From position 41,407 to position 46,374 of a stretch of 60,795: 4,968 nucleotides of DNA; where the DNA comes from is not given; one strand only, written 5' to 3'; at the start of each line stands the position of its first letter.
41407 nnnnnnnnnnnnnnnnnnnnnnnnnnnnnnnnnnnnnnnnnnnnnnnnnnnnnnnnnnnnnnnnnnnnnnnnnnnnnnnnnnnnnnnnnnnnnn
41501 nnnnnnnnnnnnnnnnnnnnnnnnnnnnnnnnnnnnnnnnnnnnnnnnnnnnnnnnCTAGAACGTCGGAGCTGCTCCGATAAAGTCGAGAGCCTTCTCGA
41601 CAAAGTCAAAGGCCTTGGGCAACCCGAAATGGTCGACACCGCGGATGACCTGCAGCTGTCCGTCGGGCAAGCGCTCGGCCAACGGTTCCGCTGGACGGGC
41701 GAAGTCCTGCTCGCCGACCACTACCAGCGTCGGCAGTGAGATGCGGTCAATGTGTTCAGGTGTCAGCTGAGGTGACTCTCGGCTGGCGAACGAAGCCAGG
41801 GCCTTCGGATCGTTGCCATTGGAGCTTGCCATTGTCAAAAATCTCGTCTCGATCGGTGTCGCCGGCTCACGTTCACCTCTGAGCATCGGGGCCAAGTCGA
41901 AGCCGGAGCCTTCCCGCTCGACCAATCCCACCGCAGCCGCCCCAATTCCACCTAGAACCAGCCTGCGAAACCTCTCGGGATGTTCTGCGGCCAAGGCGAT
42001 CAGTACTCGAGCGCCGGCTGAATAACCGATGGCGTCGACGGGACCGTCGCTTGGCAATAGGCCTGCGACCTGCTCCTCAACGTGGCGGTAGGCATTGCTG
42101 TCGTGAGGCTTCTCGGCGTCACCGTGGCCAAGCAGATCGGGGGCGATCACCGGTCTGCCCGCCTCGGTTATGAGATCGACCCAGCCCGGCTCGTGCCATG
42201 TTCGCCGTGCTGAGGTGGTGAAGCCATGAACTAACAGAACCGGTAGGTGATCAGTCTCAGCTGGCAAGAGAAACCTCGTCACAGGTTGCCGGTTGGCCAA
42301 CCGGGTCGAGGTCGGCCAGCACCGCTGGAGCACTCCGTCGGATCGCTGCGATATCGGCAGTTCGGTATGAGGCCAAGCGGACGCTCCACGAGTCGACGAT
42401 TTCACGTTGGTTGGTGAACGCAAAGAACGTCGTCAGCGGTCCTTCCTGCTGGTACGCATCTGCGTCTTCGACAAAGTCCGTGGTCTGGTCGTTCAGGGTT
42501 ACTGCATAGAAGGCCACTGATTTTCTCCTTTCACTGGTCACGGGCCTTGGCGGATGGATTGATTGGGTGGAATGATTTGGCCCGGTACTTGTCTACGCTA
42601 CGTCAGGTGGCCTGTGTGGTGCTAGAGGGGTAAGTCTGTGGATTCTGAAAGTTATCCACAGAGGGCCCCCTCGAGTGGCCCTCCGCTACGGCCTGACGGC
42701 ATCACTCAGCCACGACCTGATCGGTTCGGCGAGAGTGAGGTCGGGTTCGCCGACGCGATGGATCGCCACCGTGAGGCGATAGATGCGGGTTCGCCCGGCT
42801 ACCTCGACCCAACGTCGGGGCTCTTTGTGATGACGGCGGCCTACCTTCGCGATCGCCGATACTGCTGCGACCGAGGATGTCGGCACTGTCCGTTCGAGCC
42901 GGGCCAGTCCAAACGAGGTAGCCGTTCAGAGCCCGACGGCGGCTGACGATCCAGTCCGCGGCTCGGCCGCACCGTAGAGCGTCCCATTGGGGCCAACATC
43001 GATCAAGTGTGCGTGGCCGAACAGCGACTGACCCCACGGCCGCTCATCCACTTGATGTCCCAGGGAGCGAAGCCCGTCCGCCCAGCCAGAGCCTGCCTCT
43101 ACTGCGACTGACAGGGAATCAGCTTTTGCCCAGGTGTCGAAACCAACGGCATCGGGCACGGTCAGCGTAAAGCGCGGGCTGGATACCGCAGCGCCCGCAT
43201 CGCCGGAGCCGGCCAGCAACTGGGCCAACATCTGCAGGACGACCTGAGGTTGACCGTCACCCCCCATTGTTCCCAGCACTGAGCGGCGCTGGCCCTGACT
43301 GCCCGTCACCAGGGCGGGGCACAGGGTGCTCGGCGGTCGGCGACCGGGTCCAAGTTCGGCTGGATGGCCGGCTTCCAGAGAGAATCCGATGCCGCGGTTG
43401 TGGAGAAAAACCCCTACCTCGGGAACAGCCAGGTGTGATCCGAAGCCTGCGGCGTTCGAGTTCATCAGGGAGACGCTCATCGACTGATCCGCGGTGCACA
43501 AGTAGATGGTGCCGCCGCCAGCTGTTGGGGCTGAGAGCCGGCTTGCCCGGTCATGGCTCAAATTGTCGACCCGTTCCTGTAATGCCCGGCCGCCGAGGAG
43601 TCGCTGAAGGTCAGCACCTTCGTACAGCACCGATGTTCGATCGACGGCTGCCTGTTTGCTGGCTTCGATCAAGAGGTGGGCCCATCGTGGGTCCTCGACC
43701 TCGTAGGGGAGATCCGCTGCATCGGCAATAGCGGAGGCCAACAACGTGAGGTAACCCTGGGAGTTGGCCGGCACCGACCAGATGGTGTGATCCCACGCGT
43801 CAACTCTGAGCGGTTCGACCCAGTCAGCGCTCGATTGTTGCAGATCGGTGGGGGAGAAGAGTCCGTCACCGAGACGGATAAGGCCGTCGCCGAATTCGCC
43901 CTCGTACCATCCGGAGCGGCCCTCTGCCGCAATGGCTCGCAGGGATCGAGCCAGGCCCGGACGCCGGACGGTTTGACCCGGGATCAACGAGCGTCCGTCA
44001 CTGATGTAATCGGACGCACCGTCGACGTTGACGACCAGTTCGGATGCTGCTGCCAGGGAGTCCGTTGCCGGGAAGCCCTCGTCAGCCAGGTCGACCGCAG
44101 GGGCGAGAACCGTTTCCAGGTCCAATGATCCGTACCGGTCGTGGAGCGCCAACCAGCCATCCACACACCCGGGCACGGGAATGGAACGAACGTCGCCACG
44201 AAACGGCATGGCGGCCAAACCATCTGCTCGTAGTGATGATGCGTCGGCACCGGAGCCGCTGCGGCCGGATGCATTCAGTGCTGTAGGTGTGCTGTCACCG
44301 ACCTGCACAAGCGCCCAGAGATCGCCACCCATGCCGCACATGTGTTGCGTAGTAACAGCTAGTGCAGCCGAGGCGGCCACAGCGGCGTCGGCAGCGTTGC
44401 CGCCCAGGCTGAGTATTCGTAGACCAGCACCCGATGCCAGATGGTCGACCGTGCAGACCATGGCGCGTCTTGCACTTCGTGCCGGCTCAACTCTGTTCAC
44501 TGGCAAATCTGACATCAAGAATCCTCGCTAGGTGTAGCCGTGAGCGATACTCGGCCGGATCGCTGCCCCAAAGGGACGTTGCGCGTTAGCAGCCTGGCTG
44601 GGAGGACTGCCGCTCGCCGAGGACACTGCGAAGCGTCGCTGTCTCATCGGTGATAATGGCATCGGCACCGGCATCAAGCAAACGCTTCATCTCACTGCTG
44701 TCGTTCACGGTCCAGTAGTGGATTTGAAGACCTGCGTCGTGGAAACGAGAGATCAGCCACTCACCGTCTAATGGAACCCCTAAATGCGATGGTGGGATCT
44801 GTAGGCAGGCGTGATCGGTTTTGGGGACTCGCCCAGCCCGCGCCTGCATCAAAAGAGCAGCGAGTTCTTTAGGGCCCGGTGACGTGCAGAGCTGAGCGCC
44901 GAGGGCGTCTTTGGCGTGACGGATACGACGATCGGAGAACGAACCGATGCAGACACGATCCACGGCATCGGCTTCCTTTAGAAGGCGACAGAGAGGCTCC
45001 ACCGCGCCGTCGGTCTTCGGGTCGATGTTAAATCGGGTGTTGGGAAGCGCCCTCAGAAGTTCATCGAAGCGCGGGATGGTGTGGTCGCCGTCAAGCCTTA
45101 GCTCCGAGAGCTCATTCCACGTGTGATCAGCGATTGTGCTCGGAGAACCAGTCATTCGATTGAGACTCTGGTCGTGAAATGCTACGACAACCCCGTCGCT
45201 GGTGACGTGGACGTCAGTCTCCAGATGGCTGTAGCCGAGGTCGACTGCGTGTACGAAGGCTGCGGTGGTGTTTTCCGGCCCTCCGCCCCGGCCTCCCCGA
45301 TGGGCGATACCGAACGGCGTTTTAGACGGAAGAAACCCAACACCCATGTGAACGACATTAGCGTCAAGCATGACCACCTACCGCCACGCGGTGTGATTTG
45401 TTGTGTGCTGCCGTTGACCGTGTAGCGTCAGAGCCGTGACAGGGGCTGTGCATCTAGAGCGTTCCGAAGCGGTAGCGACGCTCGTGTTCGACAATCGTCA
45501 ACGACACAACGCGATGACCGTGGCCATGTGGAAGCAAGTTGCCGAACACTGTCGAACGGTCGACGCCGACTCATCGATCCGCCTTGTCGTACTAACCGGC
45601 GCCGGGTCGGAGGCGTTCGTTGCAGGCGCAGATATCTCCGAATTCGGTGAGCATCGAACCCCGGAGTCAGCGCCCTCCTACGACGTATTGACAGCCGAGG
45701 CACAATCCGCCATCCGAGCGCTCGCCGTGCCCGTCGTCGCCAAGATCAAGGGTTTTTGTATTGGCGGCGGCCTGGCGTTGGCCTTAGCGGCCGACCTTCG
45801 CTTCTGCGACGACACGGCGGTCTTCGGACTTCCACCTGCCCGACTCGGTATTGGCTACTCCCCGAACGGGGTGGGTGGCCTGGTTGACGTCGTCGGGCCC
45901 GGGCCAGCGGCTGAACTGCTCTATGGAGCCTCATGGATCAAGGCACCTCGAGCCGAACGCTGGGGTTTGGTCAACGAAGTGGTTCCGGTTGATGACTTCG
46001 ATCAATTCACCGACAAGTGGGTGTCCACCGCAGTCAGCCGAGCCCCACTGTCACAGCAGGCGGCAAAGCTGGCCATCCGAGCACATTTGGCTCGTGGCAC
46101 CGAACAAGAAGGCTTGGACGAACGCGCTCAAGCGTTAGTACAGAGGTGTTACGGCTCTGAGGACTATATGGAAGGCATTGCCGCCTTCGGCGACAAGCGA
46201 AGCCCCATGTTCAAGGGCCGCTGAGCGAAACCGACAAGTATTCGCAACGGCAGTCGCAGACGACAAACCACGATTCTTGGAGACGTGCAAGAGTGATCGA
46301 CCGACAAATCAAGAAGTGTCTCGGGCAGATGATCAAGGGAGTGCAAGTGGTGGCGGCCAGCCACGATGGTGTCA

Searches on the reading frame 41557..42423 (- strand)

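Call 34: search_protein_families(library=pfam, proteins=[window:41557-42423:-], max_evalue=0.00001)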
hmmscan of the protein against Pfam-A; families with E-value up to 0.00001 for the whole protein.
window:41557-42423:- (288 aa): 3 families
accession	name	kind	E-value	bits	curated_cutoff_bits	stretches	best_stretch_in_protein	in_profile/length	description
PF12697.13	Abhydrolase_6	-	1.1e-16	62.7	26.3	1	62-269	1-208/217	Alpha/beta hydrolase family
PF00561.26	Abhydrolase_1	-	6e-16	59.3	25.8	1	61-160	2-102/245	alpha/beta hydrolase fold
PF12146.15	Hydrolase_4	-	8.8e-07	28.9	27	0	62-157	7-106/239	Serine aminopeptidase, S33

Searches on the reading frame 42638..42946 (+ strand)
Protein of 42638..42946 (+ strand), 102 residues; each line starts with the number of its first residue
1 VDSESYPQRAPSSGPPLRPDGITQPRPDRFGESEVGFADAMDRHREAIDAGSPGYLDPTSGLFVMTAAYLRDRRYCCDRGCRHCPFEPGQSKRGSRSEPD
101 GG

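Call 71: search_protein_families(library=pfam, proteins=[window:42638-42946:+], max_evalue=0.001)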
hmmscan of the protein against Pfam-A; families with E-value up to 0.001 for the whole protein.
window:42638-42946:+ (102 aa): 1 family
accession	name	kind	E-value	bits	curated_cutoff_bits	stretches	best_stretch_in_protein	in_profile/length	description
PF17653.6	DUF5522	-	6.4e-18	65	25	1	44-87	2-45/48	Family of unknown function (DUF5522)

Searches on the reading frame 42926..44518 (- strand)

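Call 34: search_protein_families(library=pfam, proteins=[window:42926-44518:-], max_evalue=0.00001)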
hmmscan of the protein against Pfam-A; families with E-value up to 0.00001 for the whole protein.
window:42926-44518:- (530 aa): 1 family
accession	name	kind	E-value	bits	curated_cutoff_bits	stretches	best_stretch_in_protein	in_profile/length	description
PF01019.26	G_glu_transpept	-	2e-94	317.7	27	1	34-522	2-510/512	Gamma-glutamyltranspeptidase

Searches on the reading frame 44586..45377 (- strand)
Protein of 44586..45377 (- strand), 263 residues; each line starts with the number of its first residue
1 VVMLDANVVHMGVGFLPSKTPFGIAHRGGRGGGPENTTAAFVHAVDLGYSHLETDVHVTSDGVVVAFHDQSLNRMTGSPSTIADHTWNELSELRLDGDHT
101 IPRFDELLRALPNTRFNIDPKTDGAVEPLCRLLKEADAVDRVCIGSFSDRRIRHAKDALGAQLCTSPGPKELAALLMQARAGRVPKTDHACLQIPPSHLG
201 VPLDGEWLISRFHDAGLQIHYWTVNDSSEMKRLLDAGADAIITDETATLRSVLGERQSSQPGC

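Call 34: search_protein_families(library=pfam, proteins=[window:44586-45377:-], max_evalue=0.00001)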
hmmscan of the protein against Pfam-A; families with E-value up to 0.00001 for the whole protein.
window:44586-45377:- (263 aa): 2 families
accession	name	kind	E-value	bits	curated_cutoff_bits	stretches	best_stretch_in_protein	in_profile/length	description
PF03009.23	GDPD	-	1.9e-39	136.6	23.6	1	26-247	1-243/244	Glycerophosphoryl diester phosphodiesterase family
PF13653.12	GDPD_2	-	8.6e-08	32.9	27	1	222-246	5-29/30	Glycerophosphoryl diester phosphodiesterase family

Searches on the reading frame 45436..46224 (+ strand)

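Call 34: search_protein_families(library=pfam, proteins=[window:45436-46224:+], max_evalue=0.00001)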
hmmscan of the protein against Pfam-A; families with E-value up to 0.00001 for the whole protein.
window:45436-46224:+ (262 aa): 2 families
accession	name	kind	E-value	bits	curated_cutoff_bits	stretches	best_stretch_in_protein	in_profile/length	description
PF00378.25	ECH_1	-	4.3e-44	151.2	27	1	8-261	1-250/251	Enoyl-CoA hydratase/isomerase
PF16113.10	ECH_2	-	9.9e-22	78.3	27.2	1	15-252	3-239/335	Enoyl-CoA hydratase/isomerase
